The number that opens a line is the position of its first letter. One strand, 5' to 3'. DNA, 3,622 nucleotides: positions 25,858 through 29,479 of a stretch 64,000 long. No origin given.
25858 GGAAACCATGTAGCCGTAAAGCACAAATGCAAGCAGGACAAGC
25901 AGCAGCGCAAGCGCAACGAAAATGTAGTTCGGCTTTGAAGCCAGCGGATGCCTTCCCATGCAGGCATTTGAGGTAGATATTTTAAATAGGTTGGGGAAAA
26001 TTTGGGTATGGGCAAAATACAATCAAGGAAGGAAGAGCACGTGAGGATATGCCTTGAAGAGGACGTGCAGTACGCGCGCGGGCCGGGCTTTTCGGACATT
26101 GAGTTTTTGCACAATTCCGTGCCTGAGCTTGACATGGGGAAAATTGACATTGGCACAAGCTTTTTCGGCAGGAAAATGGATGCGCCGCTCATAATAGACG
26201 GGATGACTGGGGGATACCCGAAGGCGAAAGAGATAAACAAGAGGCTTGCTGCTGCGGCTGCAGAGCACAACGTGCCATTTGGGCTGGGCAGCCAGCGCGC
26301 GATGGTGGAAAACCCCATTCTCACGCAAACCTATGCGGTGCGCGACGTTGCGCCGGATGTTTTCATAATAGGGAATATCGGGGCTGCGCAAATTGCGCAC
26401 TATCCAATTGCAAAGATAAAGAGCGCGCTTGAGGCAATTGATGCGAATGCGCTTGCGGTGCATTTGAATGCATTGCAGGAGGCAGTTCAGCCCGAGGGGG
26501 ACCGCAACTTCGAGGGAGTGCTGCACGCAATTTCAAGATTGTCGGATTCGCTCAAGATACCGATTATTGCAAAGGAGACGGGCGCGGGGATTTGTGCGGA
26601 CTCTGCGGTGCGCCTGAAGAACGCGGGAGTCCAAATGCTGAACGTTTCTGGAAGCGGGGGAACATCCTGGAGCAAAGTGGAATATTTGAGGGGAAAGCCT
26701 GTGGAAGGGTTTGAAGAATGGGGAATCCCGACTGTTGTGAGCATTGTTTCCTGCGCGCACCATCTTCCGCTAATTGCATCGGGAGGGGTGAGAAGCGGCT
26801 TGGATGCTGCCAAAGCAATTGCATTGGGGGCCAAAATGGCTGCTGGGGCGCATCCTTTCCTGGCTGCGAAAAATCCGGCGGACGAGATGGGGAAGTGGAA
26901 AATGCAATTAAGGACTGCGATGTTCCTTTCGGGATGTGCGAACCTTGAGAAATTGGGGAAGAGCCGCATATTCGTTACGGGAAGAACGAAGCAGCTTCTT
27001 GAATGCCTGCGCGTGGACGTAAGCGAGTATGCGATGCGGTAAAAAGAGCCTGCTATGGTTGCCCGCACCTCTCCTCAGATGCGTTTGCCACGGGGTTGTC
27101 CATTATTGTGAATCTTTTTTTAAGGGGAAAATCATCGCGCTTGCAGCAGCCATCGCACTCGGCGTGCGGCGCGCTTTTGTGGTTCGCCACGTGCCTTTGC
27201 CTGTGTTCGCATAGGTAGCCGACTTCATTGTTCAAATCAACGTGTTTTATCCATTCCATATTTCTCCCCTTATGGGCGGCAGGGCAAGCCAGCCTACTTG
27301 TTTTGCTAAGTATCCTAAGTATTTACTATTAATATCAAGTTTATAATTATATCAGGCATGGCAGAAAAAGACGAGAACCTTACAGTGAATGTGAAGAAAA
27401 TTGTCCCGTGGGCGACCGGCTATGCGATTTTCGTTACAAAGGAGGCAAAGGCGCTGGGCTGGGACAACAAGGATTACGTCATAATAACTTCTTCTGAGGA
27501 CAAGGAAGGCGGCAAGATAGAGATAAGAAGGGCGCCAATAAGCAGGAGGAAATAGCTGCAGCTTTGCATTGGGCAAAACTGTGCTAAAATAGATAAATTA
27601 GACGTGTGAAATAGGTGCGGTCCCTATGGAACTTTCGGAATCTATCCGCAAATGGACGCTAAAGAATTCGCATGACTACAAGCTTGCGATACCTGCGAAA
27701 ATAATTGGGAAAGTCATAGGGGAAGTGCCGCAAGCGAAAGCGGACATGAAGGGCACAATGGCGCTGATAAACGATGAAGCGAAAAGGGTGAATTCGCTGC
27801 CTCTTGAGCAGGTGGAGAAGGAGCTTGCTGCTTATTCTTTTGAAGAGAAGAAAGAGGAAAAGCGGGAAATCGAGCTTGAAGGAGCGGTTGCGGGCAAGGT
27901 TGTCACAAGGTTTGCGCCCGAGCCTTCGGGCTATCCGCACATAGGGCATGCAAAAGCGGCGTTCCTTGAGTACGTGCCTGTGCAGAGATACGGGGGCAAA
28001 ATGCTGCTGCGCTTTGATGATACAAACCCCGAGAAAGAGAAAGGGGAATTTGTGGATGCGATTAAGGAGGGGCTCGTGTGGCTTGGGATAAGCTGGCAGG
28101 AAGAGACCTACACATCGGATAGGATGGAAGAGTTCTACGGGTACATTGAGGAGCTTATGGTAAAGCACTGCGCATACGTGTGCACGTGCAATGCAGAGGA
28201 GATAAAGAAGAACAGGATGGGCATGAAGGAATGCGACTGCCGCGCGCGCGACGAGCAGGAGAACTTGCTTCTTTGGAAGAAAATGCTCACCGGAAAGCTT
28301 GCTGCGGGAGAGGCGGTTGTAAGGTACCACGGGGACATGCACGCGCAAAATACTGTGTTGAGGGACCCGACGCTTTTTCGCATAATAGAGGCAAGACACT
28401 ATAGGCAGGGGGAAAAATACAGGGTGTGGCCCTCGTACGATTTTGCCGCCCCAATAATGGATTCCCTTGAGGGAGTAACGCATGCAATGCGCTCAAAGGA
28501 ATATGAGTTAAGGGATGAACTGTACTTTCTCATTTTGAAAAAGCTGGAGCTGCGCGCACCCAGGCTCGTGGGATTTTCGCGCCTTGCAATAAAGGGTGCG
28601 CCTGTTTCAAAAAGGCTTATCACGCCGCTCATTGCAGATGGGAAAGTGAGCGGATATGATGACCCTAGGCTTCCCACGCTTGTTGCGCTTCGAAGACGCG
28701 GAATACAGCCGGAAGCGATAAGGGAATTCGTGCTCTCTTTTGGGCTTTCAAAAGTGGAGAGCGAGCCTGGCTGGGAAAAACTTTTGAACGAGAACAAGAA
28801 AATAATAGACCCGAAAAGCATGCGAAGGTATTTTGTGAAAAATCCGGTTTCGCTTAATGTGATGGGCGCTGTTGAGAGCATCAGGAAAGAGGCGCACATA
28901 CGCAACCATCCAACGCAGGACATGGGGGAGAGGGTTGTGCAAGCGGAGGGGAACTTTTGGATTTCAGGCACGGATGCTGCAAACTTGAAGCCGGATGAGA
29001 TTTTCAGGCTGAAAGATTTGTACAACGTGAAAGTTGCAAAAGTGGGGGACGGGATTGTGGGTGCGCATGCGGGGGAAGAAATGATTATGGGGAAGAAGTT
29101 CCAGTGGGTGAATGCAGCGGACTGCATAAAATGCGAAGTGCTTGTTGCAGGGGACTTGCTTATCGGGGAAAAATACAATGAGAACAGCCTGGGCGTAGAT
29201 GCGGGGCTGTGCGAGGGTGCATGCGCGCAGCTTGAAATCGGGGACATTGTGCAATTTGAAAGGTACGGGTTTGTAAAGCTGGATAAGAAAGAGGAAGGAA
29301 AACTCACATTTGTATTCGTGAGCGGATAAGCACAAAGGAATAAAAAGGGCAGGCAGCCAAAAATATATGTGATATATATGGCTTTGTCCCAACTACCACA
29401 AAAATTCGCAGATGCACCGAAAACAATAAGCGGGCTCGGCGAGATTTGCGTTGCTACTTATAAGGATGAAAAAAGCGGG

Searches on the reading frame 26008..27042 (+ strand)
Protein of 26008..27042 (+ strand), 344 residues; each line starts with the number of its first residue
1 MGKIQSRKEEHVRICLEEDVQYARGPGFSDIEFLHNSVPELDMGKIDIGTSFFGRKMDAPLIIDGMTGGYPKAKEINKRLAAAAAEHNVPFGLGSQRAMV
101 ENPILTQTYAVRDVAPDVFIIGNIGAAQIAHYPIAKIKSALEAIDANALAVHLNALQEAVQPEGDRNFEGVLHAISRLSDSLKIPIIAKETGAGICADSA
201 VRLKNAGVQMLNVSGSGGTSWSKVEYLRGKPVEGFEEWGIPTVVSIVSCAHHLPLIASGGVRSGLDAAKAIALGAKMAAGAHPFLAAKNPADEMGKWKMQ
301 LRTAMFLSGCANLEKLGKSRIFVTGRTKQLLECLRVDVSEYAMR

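Call 85: search_protein_families(library=pfam, proteins=[window:26014-27042:+], max_evalue=0.001)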
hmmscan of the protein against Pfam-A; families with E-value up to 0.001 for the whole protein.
window:26014-27042:+ (342 aa): 4 families
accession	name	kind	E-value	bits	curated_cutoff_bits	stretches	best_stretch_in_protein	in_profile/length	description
PF01070.24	FMN_dh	-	3.5e-19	69.5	24.9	2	171-319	208-348/350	FMN-dependent dehydrogenase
PF03060.21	NMO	-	0.00016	21.6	28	1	237-294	180-238/331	Nitronate monooxygenase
PF01645.23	Glu_synthase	-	0.00027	20.7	20.4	1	181-277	204-302/369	Conserved region in glutamate synthase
PF00478.31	IMPDH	-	0.00066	19.2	25.6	1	168-275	131-232/345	IMP dehydrogenase / GMP reductase domain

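Call 90: search_protein_families(library=ncbifam, proteins=[window:26008-27042:+], max_evalue=0.00001)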
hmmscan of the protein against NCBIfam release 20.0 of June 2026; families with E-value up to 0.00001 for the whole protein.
window:26008-27042:+ (344 aa): 3 families
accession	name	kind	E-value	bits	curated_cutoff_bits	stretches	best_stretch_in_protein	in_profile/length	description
TIGR02151.1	IPP_isom_2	equivalog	3.5e-111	371.4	281.3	1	7-324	2-337/338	type 2 isopentenyl-diphosphate Delta-isomerase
NF008398.0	PRK11197.1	subfamily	8.7e-09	34.6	376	0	241-317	291-371/381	L-lactate dehydrogenase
NF033901.1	L_lactate_LldD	exception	3.8e-07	29.5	550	0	251-315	299-369/377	FMN-dependent L-lactate dehydrogenase LldD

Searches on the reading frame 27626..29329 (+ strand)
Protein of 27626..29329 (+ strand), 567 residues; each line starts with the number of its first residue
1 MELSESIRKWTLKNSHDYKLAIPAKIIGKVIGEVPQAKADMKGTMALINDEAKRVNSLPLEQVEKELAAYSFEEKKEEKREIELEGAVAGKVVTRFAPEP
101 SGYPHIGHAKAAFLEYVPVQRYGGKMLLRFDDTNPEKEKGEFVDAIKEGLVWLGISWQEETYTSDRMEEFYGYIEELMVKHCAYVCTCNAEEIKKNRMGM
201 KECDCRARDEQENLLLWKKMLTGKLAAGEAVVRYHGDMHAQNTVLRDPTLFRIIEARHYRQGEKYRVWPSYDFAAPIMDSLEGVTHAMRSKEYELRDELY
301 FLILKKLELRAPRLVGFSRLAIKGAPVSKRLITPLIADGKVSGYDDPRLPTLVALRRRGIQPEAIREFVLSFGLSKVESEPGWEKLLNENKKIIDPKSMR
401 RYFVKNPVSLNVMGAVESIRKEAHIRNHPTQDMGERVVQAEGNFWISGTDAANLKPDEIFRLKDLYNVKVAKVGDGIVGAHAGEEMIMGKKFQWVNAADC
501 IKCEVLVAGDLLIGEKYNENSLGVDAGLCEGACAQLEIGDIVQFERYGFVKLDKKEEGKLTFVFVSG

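Call 85: search_protein_families(library=pfam, proteins=[window:27626-29329:+], max_evalue=0.001)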
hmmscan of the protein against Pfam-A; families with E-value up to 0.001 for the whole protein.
window:27626-29329:+ (567 aa): 3 families
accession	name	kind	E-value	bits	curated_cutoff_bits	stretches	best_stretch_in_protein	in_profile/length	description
PF00749.27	tRNA-synt_1c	-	4.2e-82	276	23.4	1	91-385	1-303/314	tRNA synthetases class I (E and Q), catalytic domain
PF03950.23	tRNA-synt_1c_C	-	4.4e-15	56.1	23.9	1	399-475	2-80/91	tRNA synthetases class I (E and Q), anti-codon binding domain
PF20974.2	tRNA-synt_1c_C2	-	7.8e-11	42.9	23.9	1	492-553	2-69/69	tRNA synthetases class I (E and Q), anti-codon binding domain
